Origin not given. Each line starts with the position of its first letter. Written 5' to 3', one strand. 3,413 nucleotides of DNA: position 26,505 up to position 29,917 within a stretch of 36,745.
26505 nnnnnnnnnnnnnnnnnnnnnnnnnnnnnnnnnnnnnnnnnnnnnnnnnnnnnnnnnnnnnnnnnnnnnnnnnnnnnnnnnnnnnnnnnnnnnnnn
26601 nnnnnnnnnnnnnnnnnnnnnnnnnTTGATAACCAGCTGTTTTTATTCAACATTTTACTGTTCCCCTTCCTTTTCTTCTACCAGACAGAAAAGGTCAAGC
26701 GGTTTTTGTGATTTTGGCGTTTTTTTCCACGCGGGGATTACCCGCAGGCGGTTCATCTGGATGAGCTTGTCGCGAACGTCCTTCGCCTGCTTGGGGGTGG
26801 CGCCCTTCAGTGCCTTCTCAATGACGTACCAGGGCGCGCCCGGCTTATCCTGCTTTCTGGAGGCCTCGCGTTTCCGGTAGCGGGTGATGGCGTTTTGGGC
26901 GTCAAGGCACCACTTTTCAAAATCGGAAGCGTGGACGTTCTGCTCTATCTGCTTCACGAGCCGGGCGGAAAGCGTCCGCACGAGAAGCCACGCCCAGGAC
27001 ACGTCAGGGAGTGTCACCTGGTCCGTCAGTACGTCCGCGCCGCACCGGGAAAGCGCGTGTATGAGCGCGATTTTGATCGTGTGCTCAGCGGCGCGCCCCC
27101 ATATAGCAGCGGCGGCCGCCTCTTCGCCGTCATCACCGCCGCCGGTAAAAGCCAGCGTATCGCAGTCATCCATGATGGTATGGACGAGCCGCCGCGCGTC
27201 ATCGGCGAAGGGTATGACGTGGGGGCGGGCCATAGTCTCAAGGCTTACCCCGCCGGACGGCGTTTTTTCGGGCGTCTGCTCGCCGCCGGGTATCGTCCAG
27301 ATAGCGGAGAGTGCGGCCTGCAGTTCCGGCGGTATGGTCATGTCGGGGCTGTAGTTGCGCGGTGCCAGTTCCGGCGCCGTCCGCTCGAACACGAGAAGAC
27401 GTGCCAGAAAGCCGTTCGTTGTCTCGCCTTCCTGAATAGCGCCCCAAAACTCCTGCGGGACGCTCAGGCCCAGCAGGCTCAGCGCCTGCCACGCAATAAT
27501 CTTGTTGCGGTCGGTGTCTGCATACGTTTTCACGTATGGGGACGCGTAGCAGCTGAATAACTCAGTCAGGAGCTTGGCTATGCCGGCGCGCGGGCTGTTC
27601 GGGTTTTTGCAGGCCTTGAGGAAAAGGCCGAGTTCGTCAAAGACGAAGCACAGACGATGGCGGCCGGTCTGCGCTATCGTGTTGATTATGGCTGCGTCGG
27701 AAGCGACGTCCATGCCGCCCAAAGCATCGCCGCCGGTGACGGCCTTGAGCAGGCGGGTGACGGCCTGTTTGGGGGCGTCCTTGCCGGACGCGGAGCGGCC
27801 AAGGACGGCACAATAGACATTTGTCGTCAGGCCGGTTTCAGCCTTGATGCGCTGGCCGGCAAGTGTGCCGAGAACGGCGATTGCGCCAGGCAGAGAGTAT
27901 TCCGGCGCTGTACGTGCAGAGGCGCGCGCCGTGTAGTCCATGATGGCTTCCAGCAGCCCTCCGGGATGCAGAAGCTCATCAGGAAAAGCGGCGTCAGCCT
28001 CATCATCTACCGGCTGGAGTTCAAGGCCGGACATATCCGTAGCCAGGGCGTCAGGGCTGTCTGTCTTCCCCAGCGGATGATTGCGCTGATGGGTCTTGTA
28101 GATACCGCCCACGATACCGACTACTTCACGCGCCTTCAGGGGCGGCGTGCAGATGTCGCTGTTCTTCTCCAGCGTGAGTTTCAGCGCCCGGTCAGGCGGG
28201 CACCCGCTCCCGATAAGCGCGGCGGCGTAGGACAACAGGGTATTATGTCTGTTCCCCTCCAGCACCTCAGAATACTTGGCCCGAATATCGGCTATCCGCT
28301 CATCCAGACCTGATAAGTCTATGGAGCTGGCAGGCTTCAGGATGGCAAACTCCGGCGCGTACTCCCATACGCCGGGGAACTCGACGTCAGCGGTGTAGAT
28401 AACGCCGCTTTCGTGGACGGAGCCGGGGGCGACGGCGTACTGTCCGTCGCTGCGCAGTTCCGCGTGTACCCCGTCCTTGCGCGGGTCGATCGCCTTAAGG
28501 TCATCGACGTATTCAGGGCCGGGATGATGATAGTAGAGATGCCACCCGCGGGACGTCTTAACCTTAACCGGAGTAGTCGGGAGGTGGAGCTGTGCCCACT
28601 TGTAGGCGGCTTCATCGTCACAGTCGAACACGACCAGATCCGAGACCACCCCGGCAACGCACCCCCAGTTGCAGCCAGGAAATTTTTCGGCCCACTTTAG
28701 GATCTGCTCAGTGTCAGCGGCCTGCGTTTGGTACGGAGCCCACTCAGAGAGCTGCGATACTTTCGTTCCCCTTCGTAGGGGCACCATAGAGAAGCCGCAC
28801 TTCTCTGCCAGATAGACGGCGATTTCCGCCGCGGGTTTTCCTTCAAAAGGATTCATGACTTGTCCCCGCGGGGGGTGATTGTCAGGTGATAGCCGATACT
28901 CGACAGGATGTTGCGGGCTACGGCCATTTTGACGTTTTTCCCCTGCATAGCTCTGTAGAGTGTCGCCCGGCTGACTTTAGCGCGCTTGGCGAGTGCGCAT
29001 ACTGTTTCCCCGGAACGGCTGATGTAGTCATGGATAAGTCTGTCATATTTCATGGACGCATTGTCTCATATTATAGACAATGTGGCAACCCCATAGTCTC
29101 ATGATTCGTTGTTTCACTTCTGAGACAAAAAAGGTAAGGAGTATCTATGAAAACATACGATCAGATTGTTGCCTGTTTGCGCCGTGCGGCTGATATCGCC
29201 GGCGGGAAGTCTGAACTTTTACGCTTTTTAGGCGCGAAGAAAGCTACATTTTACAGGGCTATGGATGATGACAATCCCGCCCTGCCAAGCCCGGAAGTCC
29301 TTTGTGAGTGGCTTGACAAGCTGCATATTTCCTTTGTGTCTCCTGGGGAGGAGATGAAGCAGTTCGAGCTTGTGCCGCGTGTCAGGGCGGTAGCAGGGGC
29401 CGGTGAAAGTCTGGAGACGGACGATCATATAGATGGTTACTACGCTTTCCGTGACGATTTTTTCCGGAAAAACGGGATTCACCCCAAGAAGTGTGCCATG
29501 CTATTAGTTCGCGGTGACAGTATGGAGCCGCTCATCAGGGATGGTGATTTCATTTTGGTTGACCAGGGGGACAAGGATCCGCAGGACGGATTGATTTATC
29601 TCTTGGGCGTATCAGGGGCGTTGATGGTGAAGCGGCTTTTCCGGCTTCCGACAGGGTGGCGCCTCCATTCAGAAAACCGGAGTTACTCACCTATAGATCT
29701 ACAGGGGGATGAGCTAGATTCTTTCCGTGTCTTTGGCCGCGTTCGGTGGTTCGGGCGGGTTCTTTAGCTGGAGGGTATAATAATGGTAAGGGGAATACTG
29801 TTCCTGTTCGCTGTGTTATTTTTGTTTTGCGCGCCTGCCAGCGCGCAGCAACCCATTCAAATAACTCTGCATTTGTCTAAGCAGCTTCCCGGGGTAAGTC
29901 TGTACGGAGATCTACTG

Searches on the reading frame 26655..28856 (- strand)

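Call 9: search_protein_families(library=phrogs, proteins=[window:26655-28856:-], max_evalue=0.001)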
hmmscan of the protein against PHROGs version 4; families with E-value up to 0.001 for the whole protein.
window:26655-28856:- (733 aa): 8 families
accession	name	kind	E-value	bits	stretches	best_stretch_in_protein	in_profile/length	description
phrog_3022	-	DNA, RNA and nucleotide metabolism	1.3e-60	206.7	2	281-684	341-738/788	DNA primase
phrog_10514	-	DNA, RNA and nucleotide metabolism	4.9e-20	72.3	1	310-667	351-700/750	DNA primase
phrog_1156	-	DNA, RNA and nucleotide metabolism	5.9e-15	55.9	1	21-161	24-170/855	DNA primase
phrog_695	-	DNA, RNA and nucleotide metabolism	7.7e-10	39.1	1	10-261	9-273/704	DNA polymerase/primase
phrog_5852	-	DNA, RNA and nucleotide metabolism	1.4e-06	28.8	1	13-155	70-226/242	DNA polymerase/primase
phrog_25777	-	DNA, RNA and nucleotide metabolism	0.00016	20.9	0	331-433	457-556/907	DNA primase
phrog_19930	-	DNA, RNA and nucleotide metabolism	0.00062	19.1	1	19-83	19-82/865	DNA polymerase/primase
phrog_5177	-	DNA, RNA and nucleotide metabolism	0.00091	18.2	0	11-157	22-170/876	DNA polymerase/primase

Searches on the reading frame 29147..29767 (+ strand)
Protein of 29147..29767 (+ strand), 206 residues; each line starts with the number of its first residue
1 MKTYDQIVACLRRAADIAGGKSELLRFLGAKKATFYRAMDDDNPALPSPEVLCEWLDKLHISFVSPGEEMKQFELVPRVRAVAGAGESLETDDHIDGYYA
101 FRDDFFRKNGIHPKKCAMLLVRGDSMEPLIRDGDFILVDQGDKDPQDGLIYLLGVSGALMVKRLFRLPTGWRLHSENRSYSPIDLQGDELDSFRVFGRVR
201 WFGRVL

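Call 85: search_protein_families(library=pfam, proteins=[window:29147-29767:+], max_evalue=0.001)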
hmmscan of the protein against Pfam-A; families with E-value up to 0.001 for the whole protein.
window:29147-29767:+ (206 aa): 1 family
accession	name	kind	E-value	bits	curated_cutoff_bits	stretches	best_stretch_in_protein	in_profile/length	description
PF00717.28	Peptidase_S24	-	1.2e-24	86.6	23.3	1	84-199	7-115/116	Peptidase S24-like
